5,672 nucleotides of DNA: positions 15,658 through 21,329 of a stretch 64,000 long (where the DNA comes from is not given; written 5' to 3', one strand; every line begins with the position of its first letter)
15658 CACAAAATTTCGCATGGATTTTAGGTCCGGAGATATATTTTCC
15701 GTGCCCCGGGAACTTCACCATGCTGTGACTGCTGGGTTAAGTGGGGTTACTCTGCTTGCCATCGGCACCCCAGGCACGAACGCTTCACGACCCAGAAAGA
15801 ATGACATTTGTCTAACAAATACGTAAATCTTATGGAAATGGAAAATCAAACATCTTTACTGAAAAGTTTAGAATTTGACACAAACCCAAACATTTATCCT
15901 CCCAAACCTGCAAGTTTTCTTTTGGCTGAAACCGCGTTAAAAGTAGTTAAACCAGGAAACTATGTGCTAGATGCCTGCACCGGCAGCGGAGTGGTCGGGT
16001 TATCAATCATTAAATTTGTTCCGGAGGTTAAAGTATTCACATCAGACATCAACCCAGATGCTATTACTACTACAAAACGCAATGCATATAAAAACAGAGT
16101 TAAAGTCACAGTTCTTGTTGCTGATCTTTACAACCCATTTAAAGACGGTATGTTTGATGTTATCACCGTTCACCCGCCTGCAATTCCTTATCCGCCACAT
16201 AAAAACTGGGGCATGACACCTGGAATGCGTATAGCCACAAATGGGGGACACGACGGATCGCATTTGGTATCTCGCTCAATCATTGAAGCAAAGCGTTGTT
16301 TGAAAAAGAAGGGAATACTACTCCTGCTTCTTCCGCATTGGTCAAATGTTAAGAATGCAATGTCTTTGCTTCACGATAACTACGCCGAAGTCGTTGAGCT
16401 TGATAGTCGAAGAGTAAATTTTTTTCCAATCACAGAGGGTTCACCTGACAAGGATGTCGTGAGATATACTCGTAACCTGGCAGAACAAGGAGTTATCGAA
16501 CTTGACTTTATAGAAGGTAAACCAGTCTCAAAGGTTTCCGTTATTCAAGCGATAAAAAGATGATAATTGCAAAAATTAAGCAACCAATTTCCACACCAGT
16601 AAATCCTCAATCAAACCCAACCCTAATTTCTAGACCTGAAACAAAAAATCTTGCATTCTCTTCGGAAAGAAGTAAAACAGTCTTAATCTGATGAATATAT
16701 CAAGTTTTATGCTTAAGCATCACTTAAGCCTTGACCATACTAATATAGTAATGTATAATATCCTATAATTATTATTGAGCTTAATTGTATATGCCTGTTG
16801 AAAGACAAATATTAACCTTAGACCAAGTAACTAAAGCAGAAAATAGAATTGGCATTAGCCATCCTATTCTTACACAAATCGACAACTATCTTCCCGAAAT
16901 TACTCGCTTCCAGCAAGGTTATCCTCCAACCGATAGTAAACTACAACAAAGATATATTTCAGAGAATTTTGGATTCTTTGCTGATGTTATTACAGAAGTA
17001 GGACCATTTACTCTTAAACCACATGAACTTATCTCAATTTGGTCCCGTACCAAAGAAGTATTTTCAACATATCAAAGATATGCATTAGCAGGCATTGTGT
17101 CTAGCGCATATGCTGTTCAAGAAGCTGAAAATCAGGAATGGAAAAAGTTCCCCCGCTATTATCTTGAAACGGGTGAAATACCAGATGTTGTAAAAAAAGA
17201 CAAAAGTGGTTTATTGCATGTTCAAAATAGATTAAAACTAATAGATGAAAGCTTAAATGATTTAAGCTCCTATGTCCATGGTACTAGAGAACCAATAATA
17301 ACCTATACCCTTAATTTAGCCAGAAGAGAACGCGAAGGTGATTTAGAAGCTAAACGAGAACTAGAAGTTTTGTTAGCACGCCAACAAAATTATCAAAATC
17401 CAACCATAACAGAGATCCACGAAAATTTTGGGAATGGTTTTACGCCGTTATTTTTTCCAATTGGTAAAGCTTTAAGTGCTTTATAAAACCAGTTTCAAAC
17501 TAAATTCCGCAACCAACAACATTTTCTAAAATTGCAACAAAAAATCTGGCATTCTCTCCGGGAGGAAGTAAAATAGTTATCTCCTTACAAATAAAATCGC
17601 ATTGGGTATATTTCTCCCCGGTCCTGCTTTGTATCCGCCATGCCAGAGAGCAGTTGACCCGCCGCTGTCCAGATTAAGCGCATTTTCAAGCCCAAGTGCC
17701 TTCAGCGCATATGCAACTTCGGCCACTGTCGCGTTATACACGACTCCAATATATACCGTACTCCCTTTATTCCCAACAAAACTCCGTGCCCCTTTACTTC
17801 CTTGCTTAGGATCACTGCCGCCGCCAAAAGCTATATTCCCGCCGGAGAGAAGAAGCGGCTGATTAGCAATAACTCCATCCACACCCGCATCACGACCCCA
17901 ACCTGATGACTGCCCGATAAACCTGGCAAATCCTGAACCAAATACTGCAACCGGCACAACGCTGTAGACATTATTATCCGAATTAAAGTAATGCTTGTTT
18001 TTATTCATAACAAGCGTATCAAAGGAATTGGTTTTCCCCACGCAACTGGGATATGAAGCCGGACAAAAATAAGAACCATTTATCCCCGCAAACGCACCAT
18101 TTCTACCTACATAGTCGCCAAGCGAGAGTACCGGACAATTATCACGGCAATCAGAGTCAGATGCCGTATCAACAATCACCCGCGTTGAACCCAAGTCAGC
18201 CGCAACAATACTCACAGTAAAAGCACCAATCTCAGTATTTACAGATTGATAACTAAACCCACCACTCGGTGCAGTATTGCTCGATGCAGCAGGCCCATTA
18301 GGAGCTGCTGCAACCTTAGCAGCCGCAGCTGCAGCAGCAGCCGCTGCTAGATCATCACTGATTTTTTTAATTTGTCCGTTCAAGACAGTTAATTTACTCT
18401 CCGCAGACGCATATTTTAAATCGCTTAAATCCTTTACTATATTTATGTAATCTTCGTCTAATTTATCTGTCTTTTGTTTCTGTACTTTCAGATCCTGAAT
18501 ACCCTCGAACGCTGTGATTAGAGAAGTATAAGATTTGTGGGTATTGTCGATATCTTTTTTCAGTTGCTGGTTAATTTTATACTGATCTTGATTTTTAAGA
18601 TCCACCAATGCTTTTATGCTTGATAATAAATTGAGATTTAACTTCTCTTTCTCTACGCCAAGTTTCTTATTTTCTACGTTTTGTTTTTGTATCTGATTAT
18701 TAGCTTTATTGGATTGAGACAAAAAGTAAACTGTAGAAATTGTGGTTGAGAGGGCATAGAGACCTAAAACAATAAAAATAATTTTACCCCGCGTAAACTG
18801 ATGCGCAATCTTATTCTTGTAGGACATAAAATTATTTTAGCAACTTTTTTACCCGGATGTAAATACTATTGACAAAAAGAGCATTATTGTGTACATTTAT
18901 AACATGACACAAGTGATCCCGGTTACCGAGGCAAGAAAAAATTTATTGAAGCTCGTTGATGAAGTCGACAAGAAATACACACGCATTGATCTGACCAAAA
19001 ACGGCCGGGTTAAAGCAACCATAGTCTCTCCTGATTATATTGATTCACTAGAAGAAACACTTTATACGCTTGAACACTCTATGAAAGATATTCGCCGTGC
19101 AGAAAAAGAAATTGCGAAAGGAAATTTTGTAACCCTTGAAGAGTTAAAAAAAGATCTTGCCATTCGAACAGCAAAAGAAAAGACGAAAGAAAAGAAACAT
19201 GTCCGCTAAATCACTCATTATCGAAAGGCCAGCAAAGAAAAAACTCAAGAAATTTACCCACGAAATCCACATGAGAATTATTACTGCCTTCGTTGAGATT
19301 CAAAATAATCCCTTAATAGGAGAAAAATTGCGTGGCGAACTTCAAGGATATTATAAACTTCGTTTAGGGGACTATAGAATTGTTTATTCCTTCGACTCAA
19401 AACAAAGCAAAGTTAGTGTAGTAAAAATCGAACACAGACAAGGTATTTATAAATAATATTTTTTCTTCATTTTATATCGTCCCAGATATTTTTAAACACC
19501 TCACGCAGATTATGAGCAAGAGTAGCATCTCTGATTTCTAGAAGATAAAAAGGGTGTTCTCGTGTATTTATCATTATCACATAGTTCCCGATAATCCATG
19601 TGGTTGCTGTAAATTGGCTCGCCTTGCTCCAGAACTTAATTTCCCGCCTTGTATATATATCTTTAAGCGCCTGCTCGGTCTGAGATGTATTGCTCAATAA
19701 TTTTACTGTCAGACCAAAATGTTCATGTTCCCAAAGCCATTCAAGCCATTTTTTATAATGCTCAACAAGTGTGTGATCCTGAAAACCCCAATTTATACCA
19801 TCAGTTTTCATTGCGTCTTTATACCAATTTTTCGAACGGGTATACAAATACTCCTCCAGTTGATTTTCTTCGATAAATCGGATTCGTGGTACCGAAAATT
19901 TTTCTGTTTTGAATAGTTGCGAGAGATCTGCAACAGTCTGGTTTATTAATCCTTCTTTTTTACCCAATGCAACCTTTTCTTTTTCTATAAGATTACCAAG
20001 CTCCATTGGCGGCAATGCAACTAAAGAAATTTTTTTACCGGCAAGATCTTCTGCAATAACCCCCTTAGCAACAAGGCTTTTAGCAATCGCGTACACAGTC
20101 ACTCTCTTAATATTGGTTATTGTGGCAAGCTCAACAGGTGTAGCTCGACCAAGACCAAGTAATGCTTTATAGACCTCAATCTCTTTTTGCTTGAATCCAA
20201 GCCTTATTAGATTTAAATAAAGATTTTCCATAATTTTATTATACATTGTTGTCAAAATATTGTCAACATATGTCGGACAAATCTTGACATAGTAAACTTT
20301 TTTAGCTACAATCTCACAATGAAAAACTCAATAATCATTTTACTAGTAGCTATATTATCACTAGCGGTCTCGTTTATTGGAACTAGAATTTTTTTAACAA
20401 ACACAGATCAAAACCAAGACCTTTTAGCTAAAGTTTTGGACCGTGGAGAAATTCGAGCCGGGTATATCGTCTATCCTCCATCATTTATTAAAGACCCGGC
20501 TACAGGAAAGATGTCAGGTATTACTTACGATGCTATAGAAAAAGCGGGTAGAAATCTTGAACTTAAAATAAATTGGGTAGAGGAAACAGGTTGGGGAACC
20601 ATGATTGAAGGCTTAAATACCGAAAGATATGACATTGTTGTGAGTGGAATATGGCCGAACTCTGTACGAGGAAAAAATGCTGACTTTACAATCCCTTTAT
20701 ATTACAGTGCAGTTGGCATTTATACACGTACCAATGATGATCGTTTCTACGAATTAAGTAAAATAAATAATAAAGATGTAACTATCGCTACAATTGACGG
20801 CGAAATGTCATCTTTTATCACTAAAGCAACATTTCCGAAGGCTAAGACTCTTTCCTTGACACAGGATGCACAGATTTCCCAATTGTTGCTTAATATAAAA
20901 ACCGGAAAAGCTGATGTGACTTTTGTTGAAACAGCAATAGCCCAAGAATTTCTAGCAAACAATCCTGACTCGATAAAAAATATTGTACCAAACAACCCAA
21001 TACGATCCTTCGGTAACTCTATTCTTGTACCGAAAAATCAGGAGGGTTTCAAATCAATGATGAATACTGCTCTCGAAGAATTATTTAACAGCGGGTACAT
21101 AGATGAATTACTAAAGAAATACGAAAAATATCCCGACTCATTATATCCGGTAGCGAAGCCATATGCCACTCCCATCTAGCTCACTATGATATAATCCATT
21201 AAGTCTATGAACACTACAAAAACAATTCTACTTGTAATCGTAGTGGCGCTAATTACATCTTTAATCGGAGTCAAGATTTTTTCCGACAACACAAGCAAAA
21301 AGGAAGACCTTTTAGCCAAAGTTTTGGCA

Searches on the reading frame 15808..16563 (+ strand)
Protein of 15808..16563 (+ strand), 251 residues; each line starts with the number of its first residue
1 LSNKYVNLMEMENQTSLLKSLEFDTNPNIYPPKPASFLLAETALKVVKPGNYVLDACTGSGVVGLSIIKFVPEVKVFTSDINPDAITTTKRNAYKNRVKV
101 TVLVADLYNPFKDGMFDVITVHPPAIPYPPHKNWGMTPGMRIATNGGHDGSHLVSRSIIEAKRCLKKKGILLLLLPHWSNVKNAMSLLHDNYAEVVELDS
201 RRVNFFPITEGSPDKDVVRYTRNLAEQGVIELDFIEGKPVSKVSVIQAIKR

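Call 53: search_protein_families(library=pfam, proteins=[window:15808-16563:+], max_evalue=0.0001)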
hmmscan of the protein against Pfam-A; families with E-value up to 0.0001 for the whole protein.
window:15808-16563:+ (251 aa): 6 families
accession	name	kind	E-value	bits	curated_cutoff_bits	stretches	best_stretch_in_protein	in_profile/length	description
PF05175.20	MTS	-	6.7e-15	55.6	23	1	36-124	20-107/170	Methyltransferase small domain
PF13649.12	Methyltransf_25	-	1.6e-08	35.6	27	1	53-122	1-71/97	Methyltransferase domain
PF13847.12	Methyltransf_31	-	7.6e-08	32.6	27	1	49-177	3-113/145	Methyltransferase domain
PF06325.19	PrmA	-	2.1e-07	31.2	22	1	45-119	157-230/296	Ribosomal protein L11 methyltransferase (PrmA)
PF08241.18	Methyltransf_11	-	1e-06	29.7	21.2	0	55-121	2-66/95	Methyltransferase domain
PF01209.24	Ubie_methyltran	-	4.3e-05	23.4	20.1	1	45-121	43-122/233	ubiE/COQ5 methyltransferase family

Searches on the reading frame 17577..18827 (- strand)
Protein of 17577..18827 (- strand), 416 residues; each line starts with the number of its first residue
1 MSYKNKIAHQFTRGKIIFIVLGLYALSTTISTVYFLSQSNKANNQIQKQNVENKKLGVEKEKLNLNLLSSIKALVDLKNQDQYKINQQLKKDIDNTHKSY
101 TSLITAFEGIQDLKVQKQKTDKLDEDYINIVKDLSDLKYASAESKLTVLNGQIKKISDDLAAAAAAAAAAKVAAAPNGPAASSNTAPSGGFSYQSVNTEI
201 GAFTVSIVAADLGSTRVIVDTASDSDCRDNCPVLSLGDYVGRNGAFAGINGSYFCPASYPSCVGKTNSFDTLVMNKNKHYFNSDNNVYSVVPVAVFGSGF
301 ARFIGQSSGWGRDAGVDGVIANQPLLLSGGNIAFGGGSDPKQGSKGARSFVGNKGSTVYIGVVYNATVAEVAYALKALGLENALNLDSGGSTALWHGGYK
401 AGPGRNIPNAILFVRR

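Call 53: search_protein_families(library=pfam, proteins=[window:17577-18827:-], max_evalue=0.0001)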
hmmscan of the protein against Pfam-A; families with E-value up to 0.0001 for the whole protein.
window:17577-18827:- (416 aa): 1 family
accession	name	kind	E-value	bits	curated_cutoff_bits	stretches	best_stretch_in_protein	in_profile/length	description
PF09992.14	NAGPA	-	6.9e-14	52.8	25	1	244-413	2-168/169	Phosphodiester glycosidase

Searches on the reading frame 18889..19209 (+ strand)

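Call 53: search_protein_families(library=pfam, proteins=[window:18889-19209:+], max_evalue=0.0001)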
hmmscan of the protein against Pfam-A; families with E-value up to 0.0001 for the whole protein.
window:18889-19209:+ (106 aa): 1 family
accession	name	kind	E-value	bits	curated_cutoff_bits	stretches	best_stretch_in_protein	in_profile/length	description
PF02604.26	PhdYeFM_antitox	-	3.3e-11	43.2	29.8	1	8-73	2-67/74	Antitoxin Phd_YefM, type II toxin-antitoxin system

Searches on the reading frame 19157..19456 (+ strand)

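Call 53: search_protein_families(library=pfam, proteins=[window:19157-19456:+], max_evalue=0.0001)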
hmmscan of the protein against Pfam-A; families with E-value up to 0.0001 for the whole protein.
window:19157-19456:+ (99 aa): 2 families
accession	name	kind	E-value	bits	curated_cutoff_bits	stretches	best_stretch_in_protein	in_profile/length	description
PF05016.21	ParE_toxin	-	2.1e-10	41.5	23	1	21-97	2-88/89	ParE toxin of type II toxin-antitoxin system, parDE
PF15781.12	ParE-like_toxin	-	1.1e-06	28.9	28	1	22-99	3-84/87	ParE-like toxin of type II bacterial toxin-antitoxin system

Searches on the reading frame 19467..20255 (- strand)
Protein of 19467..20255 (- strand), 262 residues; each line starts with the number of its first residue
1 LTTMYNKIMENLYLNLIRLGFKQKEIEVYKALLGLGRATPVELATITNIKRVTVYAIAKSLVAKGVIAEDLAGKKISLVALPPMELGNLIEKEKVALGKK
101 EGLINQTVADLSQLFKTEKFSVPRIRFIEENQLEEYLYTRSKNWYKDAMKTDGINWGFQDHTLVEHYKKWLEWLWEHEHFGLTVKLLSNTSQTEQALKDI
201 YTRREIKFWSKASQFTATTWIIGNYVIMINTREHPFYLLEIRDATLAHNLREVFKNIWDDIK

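Call 53: search_protein_families(library=pfam, proteins=[window:19467-20255:-], max_evalue=0.0001)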
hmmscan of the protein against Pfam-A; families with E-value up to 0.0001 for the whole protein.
window:19467-20255:- (262 aa): 1 family
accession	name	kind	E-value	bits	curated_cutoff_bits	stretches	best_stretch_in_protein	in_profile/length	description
PF01978.25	TrmB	-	1.6e-11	44.3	25.6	1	18-70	3-55/68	Sugar-specific transcriptional regulator TrmB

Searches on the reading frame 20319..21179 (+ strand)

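Call 53: search_protein_families(library=pfam, proteins=[window:20319-21179:+], max_evalue=0.0001)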
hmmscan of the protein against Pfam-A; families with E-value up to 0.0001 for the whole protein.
window:20319-21179:+ (286 aa): 1 family
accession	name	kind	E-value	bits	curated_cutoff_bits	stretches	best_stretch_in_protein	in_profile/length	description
PF00497.25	SBP_bac_3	-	2.6e-21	76.2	26.4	1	52-268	9-129/132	Bacterial extracellular solute-binding proteins, family 3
